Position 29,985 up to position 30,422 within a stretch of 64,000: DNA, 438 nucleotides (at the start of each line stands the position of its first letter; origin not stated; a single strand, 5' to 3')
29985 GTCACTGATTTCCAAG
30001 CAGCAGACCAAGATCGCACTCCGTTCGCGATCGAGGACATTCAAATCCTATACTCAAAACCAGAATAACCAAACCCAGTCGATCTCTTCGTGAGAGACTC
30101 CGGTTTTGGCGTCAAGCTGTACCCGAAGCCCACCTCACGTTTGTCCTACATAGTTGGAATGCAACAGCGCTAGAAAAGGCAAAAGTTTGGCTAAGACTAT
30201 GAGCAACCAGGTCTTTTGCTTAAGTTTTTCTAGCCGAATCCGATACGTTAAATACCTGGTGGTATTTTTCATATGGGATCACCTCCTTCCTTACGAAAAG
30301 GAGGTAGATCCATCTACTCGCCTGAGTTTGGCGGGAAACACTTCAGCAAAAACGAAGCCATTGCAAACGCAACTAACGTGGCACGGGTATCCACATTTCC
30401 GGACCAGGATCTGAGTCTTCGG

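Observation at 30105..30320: Type I toxin-like small ORF: 45-aa hydrophobic peptide whose strong SD is locked in a 12-bp hairpin with an anti-SD copy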

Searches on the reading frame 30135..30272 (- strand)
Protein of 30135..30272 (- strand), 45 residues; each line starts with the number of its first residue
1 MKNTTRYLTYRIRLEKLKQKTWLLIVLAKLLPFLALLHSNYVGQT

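Call 11: search_protein_families(library=pfam, proteins=[window:30135-30272:-], max_evalue=0.1)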
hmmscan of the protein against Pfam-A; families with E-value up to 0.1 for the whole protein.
window:30135-30272:- (45 aa): 0 families

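Call 13: find_homologous_proteins(query=window:30135-30272:-, max_evalue=10)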
Query window:30135-30272:- (45 aa): 6 proteins with E <= 10 among 6 candidates.
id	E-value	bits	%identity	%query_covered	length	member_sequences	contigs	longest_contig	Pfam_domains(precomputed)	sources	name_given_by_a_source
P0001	4.5e-21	89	100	100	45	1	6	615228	-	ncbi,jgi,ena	-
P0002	3.5e-14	68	80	100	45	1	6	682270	-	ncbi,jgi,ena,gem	-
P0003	2.6e-12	63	73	100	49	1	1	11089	-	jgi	-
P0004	1.0e-8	51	63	96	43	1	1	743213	-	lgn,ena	-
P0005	4.3e-6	43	64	87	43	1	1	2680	-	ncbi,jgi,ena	jgi:hypothetical protein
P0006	3.3e-5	41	58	84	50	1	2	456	-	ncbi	-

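Call 15: find_encoding_contigs(protein=P0002, flank=3000, max_places=3)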
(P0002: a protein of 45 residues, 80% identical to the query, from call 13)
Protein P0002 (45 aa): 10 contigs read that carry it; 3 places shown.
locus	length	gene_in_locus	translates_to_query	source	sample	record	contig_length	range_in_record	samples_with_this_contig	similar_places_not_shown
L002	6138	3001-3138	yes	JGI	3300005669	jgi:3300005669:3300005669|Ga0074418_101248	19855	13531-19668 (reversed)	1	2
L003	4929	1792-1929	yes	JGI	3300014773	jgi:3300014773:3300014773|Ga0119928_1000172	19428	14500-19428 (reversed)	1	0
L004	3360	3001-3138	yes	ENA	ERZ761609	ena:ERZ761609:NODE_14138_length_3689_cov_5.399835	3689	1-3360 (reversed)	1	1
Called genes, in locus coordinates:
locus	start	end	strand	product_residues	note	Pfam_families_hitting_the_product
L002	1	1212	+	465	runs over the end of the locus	?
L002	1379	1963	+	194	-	PF00025:Arf (weak)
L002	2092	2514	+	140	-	PF21157:DksA_N, PF01258:zf-dskA_traR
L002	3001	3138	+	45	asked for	-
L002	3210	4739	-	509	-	PF00535:Glycos_transf_2, PF10111:Glyco_tranf_2_2 (faint)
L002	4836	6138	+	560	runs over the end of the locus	PF01663:Phosphodiest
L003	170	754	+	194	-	PF00025:Arf (weak)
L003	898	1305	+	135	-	PF21157:DksA_N, PF01258:zf-dskA_traR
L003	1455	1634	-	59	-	-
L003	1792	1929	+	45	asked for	-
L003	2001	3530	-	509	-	PF00535:Glycos_transf_2, PF10111:Glyco_tranf_2_2 (faint)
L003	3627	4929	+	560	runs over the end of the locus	PF01663:Phosphodiest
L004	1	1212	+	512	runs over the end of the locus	PF00089:Trypsin, PF13365:Trypsin_2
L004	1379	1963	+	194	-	PF00025:Arf (weak)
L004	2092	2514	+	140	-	PF21157:DksA_N, PF01258:zf-dskA_traR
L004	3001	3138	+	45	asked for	-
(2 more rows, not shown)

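Call 16: find_encoding_contigs(protein=P0003, flank=3000, max_places=3)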
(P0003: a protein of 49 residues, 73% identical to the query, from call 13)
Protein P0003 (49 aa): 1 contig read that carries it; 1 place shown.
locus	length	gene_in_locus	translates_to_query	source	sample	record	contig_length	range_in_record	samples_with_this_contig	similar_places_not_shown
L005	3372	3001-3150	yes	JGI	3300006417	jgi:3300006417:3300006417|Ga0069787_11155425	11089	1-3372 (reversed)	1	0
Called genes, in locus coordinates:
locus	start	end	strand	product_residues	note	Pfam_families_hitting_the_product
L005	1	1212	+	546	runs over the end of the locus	PF00089:Trypsin, PF13365:Trypsin_2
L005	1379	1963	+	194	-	PF00025:Arf (weak)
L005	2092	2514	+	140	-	PF21157:DksA_N, PF01258:zf-dskA_traR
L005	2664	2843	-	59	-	-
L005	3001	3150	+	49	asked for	-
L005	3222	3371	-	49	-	?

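Call 17: find_encoding_contigs(protein=P0004, flank=3000, max_places=3)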
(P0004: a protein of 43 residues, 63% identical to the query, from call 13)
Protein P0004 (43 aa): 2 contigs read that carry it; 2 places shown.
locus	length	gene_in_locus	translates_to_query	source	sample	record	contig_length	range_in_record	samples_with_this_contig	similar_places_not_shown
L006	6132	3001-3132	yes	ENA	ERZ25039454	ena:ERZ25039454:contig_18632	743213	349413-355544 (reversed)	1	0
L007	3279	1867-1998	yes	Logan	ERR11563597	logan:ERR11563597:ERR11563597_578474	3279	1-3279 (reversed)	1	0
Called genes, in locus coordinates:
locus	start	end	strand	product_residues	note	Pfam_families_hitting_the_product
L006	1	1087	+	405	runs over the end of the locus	PF01609:DDE_Tnp_1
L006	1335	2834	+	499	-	-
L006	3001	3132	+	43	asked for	-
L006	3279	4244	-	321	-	PF00551:Formyl_trans_N, PF02911:Formyl_trans_C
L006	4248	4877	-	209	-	PF01327:Pep_deformylase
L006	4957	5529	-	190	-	PF03739:LptF_LptG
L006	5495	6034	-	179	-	PF03739:LptF_LptG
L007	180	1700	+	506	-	-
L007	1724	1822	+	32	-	-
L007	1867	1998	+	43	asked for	-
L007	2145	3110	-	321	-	PF00551:Formyl_trans_N, PF02911:Formyl_trans_C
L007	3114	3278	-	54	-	?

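Call 20: find_encoding_contigs(protein=P0005, flank=3000, max_places=3)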
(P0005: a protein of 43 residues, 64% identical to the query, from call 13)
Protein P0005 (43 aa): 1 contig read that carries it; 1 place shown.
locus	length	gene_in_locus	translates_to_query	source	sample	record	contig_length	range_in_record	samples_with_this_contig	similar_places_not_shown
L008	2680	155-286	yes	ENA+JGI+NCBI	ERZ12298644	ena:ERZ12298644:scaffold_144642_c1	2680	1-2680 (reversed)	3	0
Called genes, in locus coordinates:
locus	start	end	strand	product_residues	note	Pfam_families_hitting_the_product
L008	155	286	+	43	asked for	-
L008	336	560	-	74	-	-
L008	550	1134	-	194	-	-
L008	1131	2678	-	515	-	?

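Call 21: find_encoding_contigs(protein=P0006, flank=3000, max_places=3)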
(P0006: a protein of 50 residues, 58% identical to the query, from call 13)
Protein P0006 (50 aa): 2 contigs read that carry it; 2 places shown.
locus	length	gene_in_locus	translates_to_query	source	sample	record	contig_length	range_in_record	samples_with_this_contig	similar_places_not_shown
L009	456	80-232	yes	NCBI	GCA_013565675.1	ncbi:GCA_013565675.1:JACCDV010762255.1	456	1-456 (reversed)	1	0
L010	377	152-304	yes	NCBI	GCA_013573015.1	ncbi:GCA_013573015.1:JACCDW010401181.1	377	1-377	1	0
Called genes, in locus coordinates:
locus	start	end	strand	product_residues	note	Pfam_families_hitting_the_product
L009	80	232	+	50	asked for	-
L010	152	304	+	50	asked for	-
